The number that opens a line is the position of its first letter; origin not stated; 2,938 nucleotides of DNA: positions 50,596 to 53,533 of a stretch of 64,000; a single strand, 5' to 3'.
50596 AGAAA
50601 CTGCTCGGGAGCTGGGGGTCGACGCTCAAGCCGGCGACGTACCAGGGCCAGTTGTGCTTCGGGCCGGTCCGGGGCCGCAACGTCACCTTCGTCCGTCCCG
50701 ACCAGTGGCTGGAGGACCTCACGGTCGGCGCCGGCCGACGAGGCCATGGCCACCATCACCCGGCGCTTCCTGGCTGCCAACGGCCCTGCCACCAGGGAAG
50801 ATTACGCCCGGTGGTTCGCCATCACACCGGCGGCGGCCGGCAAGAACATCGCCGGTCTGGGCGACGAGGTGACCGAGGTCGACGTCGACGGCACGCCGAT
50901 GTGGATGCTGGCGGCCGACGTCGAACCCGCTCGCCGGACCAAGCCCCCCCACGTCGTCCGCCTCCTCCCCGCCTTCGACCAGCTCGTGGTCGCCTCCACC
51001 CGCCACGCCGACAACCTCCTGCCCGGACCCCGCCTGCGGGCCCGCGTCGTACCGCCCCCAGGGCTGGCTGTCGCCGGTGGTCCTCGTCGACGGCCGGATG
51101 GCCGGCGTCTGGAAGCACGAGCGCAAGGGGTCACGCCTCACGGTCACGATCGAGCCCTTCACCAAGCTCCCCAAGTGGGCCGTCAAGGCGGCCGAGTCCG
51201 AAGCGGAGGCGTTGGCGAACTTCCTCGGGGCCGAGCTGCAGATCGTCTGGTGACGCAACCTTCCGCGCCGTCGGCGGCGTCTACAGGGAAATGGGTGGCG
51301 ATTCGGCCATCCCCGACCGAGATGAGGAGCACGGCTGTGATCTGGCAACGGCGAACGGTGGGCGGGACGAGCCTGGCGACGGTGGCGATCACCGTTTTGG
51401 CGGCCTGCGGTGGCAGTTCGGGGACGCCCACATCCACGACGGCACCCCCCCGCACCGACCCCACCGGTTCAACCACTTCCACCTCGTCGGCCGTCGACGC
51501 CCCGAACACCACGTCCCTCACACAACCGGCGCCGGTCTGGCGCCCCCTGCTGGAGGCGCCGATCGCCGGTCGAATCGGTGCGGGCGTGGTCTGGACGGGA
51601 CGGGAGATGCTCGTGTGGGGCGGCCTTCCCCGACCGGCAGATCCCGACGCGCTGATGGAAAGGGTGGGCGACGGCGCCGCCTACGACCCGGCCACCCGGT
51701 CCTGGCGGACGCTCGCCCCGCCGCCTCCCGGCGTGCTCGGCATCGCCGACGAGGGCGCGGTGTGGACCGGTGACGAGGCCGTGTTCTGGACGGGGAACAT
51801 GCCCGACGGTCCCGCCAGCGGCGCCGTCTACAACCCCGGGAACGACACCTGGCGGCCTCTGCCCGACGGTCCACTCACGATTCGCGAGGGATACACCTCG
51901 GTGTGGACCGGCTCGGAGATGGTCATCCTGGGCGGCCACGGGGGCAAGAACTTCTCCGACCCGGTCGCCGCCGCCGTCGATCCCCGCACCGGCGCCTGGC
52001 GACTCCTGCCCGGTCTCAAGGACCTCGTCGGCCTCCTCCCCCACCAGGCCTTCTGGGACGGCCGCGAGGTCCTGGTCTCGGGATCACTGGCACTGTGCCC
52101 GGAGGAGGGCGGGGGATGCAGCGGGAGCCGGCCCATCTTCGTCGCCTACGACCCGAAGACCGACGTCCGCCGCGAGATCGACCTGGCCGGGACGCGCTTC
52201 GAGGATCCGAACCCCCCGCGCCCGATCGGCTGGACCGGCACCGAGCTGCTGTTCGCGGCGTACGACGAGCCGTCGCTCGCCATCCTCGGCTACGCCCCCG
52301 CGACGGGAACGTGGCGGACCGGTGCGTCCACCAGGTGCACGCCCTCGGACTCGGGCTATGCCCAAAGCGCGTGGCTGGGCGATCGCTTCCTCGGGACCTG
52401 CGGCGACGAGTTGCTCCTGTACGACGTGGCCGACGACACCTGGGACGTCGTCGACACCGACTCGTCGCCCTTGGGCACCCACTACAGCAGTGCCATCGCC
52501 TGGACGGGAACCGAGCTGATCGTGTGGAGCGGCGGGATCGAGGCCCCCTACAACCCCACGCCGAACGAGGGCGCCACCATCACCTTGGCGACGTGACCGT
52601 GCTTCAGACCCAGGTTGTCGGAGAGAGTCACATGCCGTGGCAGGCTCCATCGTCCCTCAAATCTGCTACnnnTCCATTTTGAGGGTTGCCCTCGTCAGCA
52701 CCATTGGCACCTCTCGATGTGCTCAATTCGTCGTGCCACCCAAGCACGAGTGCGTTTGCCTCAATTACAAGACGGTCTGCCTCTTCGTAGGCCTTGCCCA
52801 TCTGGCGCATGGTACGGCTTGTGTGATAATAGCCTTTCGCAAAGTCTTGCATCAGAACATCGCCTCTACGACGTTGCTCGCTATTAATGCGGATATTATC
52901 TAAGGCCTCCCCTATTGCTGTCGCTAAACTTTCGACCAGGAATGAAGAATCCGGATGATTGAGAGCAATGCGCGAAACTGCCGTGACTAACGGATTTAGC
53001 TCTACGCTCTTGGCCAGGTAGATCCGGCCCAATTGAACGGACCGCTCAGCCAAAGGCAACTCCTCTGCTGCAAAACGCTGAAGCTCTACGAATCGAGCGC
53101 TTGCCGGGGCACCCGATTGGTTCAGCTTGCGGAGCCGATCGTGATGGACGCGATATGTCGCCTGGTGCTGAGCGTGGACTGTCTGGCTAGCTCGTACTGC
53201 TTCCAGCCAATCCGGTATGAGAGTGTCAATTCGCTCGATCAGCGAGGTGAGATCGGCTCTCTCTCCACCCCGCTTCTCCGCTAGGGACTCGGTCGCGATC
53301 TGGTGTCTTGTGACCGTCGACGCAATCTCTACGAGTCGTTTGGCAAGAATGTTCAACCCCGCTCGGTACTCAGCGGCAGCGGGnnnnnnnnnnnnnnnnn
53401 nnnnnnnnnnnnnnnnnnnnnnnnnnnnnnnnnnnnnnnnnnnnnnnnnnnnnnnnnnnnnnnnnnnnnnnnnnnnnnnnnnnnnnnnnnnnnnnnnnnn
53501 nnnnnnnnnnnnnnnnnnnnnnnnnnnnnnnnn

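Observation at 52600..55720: Low-G+C block encoding a TIR-domain protein with an unknown helical C-terminal domain, next to a transposase: candidate single-gene defence system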

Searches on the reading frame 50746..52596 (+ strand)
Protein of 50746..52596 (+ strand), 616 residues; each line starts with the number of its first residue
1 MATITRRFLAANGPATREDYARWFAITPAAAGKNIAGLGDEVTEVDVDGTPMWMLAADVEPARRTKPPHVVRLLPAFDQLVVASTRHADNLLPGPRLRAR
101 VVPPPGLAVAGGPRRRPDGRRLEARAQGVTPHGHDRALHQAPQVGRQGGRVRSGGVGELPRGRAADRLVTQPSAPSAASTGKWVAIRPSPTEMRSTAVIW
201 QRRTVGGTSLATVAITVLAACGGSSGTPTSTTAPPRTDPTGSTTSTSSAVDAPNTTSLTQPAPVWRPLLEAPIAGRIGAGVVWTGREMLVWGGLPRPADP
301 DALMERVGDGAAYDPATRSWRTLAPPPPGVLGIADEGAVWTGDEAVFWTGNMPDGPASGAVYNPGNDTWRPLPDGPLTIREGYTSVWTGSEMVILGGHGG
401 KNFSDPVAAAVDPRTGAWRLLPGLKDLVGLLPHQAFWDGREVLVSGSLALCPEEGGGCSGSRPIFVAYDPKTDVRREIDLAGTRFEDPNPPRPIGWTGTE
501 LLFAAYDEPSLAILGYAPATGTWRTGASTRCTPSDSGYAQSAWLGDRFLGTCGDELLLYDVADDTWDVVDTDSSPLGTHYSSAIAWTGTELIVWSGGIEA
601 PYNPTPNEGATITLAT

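Call 3: search_protein_families(library=pfam, proteins=[window:50746-52596:+], max_evalue=0.1)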
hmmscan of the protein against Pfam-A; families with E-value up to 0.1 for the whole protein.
window:50746-52596:+ (616 aa): 8 families
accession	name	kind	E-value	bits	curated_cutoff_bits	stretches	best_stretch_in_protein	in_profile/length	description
PF06224.18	AlkZ-like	-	1.6e-14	54.7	25.9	1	5-107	175-277/329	DNA glycosylase AlkZ-like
PF24681.1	Kelch_KLHDC2_KLHL20_DRC7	-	4.8e-07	29.7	50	1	281-420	4-143/221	KLHDC2/KLHL20/DRC7 Kelch-repeats domain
PF01344.31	Kelch_1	-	6.4e-07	29.2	20.1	0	382-424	4-45/46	Kelch motif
PF24981.1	Beta-prop_ATRN-LZTR1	-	3.2e-06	27.1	50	1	271-405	143-287/289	Attractin/LZTR1 beta-propeller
PF13964.12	Kelch_6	-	0.00048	20.5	25.3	0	312-327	32-47/50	Kelch motif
PF13418.12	Kelch_4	-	0.0015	18.9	21.6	0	289-328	16-49/49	Galactose oxidase, central domain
PF07646.21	Kelch_2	-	0.013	15.9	21.3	0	289-327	15-48/48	Kelch motif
PF13415.12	Kelch_3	-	0.043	14.5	22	0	361-376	22-37/48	Galactose oxidase, central domain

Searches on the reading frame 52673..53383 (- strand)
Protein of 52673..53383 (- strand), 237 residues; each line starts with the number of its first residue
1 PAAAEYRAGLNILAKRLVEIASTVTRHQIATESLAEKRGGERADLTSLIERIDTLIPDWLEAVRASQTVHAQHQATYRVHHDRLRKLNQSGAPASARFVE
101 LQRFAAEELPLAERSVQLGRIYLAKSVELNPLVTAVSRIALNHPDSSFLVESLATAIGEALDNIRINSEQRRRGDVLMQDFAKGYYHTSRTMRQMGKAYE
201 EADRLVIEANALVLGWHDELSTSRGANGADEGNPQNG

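Call 20: find_homologous_proteins(query=A2, max_evalue=0.001)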
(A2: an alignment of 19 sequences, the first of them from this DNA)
Query A2 (19 sequences) (237 aa, profile of the alignment): 7 proteins with E <= 0.001 among 8000 candidates.
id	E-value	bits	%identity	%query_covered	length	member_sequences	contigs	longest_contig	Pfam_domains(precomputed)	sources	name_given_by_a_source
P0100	8.8e-63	230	27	91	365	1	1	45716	PF13676.12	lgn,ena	-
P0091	1.9e-61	226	30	94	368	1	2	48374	PF13676.12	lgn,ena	-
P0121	2.0e-47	180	27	92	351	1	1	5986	PF13676.12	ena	-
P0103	2.6e-47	179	30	91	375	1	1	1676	PF13676.12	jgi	-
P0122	2.0e-43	167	27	96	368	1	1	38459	PF13676.12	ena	-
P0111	3.2e-39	153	23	97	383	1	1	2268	PF13676.12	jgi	jgi:TIR domain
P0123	3.2e-31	127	29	66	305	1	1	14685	PF13676.12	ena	-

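Call 32: search_protein_representatives(alignment_id=A2)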
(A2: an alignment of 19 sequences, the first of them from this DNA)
Query: 19 sequences, 233 profile positions. Proteins with E-value up to 0.001 (for the whole library): 360; up to 1e-10: 177; up to 1e-30: 83. The best 150 are listed.
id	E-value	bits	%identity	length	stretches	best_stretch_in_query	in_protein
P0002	8.9e-79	280.8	-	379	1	2-230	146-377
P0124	1.5e-73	263.7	-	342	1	1-228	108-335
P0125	1.2e-69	251.0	-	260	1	2-224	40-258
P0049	4.6e-66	239.2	-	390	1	1-228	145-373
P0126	5.7e-66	238.9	-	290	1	1-226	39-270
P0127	2.7e-65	236.6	-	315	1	1-227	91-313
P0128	2.1e-63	230.5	-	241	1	2-222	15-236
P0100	2.8e-63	230.1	-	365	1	1-220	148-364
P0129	1.0e-62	228.2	-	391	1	2-222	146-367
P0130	2.4e-60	220.5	-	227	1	11-230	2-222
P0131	3.3e-60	220.0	-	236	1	28-224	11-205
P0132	9.6e-60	218.5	-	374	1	1-230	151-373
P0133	3.1e-59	216.8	-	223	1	11-226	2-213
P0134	2.9e-58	213.6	-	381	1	2-223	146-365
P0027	3.7e-58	213.3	-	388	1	1-218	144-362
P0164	1.1e-43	165.9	-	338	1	1-222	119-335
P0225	3.0e-18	82.7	-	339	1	2-223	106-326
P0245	3.0e-14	69.6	-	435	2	37-226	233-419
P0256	1.1e-13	67.8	-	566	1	2-221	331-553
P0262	5.2e-13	65.5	-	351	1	4-229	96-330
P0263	7.1e-13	65.1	-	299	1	2-220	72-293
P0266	1.2e-12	64.4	-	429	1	6-228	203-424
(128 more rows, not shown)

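Call 33: search_protein_families(library=pfam, proteins=[P0256, P0245, P0266, P0262, P0225, P0124, P0127, P0164, P0126, P0263], max_evalue=0.01)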
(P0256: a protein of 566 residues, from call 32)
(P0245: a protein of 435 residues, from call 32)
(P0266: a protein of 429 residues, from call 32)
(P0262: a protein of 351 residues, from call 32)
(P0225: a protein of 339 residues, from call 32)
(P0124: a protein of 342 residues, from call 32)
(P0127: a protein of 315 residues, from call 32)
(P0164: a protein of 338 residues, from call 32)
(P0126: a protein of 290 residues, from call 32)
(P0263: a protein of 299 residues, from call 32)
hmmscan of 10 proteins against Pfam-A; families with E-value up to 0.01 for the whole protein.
P0256 (566 aa): 3 families
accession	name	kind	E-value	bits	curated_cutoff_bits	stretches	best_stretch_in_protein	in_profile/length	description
PF00293.34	NUDIX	-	3e-19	69.8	21.1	1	36-146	8-122/134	NUDIX domain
PF13676.11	TIR_2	-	3.2e-10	41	28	1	196-326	4-109/122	TIR domain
PF01582.25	TIR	-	0.0018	18.5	21.3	1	226-360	28-166/179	TIR domain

P0245 (435 aa): 2 families
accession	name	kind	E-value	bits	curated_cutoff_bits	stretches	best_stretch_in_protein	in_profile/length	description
PF13676.11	TIR_2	-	1e-10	42.6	28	1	61-157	25-110/122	TIR domain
PF01582.25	TIR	-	7.6e-05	23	21.3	1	61-133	30-100/179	TIR domain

P0266 (429 aa): 2 families
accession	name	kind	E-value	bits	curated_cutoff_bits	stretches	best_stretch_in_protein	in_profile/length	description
PF13676.11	TIR_2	-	2.8e-08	34.7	28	1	93-184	23-111/122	TIR domain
PF01582.25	TIR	-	1.5e-05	25.3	21.3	1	78-194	16-134/179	TIR domain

P0262 (351 aa): 3 families
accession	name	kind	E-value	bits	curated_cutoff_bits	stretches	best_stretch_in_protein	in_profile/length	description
PF04108.17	ATG17_like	-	0.0023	17.9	43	1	154-324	121-284/355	Autophagy protein ATG17-like domain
PF11172.13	DUF2959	-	0.0029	18.3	26.8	1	244-330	20-105/190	Protein of unknown function (DUF2959)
PF13676.11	TIR_2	-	0.005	17.7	28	0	10-88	45-111/122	TIR domain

P0225 (339 aa): 1 family
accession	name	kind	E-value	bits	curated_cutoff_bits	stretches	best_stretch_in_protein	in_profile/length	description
PF13676.11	TIR_2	-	2e-09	38.4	28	1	2-102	28-112/122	TIR domain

P0124 (342 aa): 1 family
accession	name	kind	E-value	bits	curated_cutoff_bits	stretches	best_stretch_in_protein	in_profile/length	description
PF13676.11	TIR_2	-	3.8e-06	27.8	28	1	7-78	26-93/122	TIR domain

P0127 (315 aa): 0 families

P0164 (338 aa): 2 families
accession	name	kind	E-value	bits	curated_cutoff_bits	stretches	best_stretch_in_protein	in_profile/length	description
PF13676.11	TIR_2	-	3.3e-11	44.2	28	1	12-113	20-110/122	TIR domain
PF01582.25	TIR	-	0.0026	18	21.3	1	13-113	26-132/179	TIR domain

P0126 (290 aa): 0 families

P0263 (299 aa): 1 family
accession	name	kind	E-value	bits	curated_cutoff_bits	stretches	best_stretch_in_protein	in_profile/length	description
PF13676.11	TIR_2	-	0.0023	18.9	28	0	2-45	58-98/122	TIR domain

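Call 36: search_protein_families(library=pfam, alignment_id=A2, max_evalue=1)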
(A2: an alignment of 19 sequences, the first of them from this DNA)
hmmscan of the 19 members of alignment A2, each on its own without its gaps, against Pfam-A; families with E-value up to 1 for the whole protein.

A. member 1, seq(237 aa): 1 family
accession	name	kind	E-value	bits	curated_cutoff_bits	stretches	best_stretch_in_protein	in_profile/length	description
PF22735.1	NNH3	-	0.18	12.2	27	1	46-128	120-203/213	NACHT N-terminal Helical domain 3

B. families by the number of members that match (of 19 scanned): 22 families
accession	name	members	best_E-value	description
PF17203.10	sCache_3_2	2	0.039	Single cache domain 3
PF02262.21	Cbl_N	1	0.00097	CBL proto-oncogene N-terminal domain 1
PF10136.14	SpecificRecomb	1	0.0023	Site-specific recombinase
PF21074.2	GDH_C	1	0.0029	Glutamate dehydrogenase, C-terminal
PF02050.21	FliJ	1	0.0099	Flagellar FliJ protein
PF04632.18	FUSC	1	0.015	Fusaric acid resistance protein family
PF05503.17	Pox_G7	1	0.018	Poxvirus G7-like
PF16679.11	CDT1_C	1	0.021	DNA replication factor Cdt1 C-terminal domain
PF17499.7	Pilosulin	1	0.066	Ant venom peptides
PF06938.16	DUF1285_N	1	0.083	Domain of unknown function (DUF1285), N-terminal domain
PF20512.3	PMI_typeI_hel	1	0.088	Phosphomannose isomerase type I, helical insertion domain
PF21173.2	DksA-like_N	1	0.11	DnaK suppressor protein-like, N-terminal domain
PF21438.3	Sap1_N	1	0.12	Switch activating protein 1, N-terminal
PF22735.1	NNH3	1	0.18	NACHT N-terminal Helical domain 3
PF04010.18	DUF357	1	0.18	Protein of unknown function (DUF357)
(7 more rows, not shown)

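Call 37: search_solved_structures(query=A2, max_evalue=10)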
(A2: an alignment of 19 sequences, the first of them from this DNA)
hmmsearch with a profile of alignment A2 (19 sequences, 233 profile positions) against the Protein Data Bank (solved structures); distinct sequences matched with E-value up to 10: 3.
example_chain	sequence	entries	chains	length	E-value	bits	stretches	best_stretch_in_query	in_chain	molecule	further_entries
8at3_E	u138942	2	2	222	0.035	17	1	71-176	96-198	HAUS augmin like complex subunit 2 L homeolog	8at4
8fck_E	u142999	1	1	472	0.22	14.4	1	71-175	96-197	HAUS augmin like complex subunit 2 L homeolog, Green fluorescent protein chimera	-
4ynl_B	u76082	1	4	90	0.55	13.1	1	170-221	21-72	Heterocyst differentiation control protein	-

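Call 46: find_encoding_contigs(protein=P0256, flank=8000, max_places=2)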
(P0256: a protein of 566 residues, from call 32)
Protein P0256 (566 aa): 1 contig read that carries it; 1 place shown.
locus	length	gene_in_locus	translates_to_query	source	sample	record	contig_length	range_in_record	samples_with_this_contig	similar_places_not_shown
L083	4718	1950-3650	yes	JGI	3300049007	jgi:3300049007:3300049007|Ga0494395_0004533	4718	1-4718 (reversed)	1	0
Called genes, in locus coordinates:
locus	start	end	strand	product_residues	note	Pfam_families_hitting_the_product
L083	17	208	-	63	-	-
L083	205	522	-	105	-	-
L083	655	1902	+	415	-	-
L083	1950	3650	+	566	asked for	PF00293:NUDIX, PF13676:TIR_2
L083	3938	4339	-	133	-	PF01850:PIN (weak)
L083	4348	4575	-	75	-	-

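Call 51: predict_structure(alignment_id=A2)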
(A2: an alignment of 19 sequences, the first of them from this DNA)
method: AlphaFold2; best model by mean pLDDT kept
length: 237 residues; sequences in the alignment: 19
mean_pLDDT: 89.7   pTM: 0.76
mean pLDDT of the five models: 89.7, 88.9, 87.4, 87.1, 85.9
residues with pLDDT >= 90: 164; 70-90: 48; 50-70: 22; < 50: 3
segments of 3 or more residues with pLDDT < 50: none
pLDDT, mean of each block of 10 residues (from residue 1): 85 91 82 59 81 96 96 96 98 98 98 98 98 93 88 93 92 87 95 98 97 96 73 54
secondary structure, 60 per line:
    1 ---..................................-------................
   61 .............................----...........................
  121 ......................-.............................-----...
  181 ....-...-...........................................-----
elements in order: H4-37 H45-89 H94-142 H144-172 H178-184 H190-232

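Call 56: fold_search(model_id=the predicted structure, library=pdb)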
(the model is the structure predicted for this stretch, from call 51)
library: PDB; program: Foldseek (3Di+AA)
matches with E <= 10: 672; with E <= 0.001: 0
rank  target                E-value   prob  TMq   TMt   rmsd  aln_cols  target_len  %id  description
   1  5oma_C                1.5e-02  0.80  0.21  0.22  22.6       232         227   13  CH3 chimera of human 14-3-3 sigma with the StARD1 peptide including Ser57 (released 2017-10-11)
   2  8gl3                  2.0e-02  0.98  0.32  0.37  11.3       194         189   17  De novo design of monomeric helical bundles for pH-controlled membrane lysis (released 2023-09-06)
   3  5okf_B                3.7e-02  0.57  0.20  0.21  22.1       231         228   15  CH1 chimera of human 14-3-3 sigma with the HSPB6 phosphopeptide in a conformation with self-bound phosphopeptides (released 2017-10-11)
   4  4uos                  3.9e-02  0.87  0.25  0.30  14.3       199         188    9  Thermodynamic hyperstability in parametrically designed helical bundles (released 2014-11-05)
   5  7jh6_A                4.7e-02  0.97  0.33  0.41   9.0       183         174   12  De novo designed two-domain di-Zn(II) and porphyrin-binding protein (released 2020-12-09)
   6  8rrk_A                5.0e-02  0.51  0.19  0.19  20.8       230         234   15  14-3-3 sigma complexed with an optimized phosphopeptide (released 2025-02-12)
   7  6tlg                  5.2e-02  0.57  0.20  0.21  20.5       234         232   12  Ligand-free state of human 14-3-3 sigma isoform (released 2020-03-18)
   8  6t80_A                5.8e-02  0.47  0.20  0.20  20.9       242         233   12  Human 14-3-3 sigma fused to the AANAT peptide including phosphoserine-205 (released 2020-11-18)
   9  5ltw_A                5.8e-02  0.41  0.19  0.20  21.2       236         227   12  Complex of human 14-3-3 sigma CLU1 mutant with phosphorylated heat shock protein B6 (released 2017-02-01)
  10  8eqh_A                6.1e-02  0.41  0.19  0.20  21.4       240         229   11  The crystal structure of 14-3-3 Beta containing 3-nitrotyrosine at position Y213 (released 2023-01-25)
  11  7qi1_B                6.1e-02  0.41  0.19  0.20  21.1       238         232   11  Crystal structure of human 14-3-3 protein beta in complex with CFTR peptide pS753pS768 and PPI stabilizer CY007424 (released 2022-05-25)
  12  8qsh_A                6.7e-02  0.41  0.19  0.19  20.5       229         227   13  Ternary structure of 14-3-3s, ARAF phosphopeptide (pS214) and compound 23 (1083848). (released 2025-04-23)
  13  5ok9_E                6.7e-02  0.28  0.18  0.17  22.3       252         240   13  CH1 chimera of human 14-3-3 sigma with the HSPB6 phosphopeptide in a conformation with swapped phosphopeptides (released 2017-10-11)
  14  6twz_C                7.0e-02  0.47  0.20  0.21  20.6       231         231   15  14-3-3 sigma complexed with a phosphorylated 16E6 peptide (released 2020-05-06)
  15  5lu1_A                7.4e-02  0.38  0.19  0.20  20.6       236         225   12  Human 14-3-3 sigma CLU3 mutant complexed with short HSPB6 phosphopeptide (released 2017-02-01)
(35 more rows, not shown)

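Call 61: fold_search(model_id=the predicted structure, library=viral)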
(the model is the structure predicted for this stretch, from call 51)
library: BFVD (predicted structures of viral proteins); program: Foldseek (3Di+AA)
matches with E <= 10: 586; with E <= 0.001: 0
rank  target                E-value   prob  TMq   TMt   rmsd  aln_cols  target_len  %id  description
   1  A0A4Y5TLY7            6.8e-02  0.75  0.27  0.17  17.6       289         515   11  (no name in the UniProt tables at hand)
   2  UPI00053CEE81         9.7e-02  0.87  0.30  0.39  29.2       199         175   12  (no name look-up for this kind of identifier)
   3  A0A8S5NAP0            9.7e-02  0.33  0.18  0.05  31.7       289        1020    9  Minor tail protein [Siphoviridae sp. ctBmU27]
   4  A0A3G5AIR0            1.0e-01  0.63  0.29  0.24  22.9       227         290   14  Syntaxin-2 isoform X3 [Sylvanvirus sp.]
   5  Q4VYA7                1.1e-01  0.77  0.28  0.26  13.5       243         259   13  (no name in the UniProt tables at hand)
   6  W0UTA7                1.2e-01  0.30  0.18  0.09  31.4       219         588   14  (no name in the UniProt tables at hand)
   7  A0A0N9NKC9            1.6e-01  0.60  0.27  0.06  48.8       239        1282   12  (no name in the UniProt tables at hand)
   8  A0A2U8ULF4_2          1.7e-01  0.38  0.23  0.07  14.7       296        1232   11  (no name in the UniProt tables at hand)
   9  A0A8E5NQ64            2.0e-01  0.30  0.23  0.07  28.1       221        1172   13  (no name in the UniProt tables at hand)
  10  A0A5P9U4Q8            2.4e-01  0.23  0.18  0.23  16.0       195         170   14  (no name in the UniProt tables at hand)
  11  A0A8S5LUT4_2          2.5e-01  0.30  0.22  0.09  44.5       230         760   14  Tail protein [Siphoviridae sp. ctMsr1]
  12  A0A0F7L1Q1            2.7e-01  0.63  0.34  0.16  30.0       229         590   14  Rad50/SbcC-type AAA domain-containing protein [uncultured marine virus]
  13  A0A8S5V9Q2            2.7e-01  0.23  0.21  0.21  41.5       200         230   10  Uncharacterized protein [Siphoviridae sp. ct6rT12]
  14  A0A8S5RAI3            2.9e-01  0.33  0.24  0.11  33.0       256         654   13  GDSL like Lipase Acylhydrolase (Fragment) [Siphoviridae sp. ctkfT29]
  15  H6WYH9                2.9e-01  0.20  0.18  0.18  16.1       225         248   15  Tail related protein [Hafnia phage Enc34]
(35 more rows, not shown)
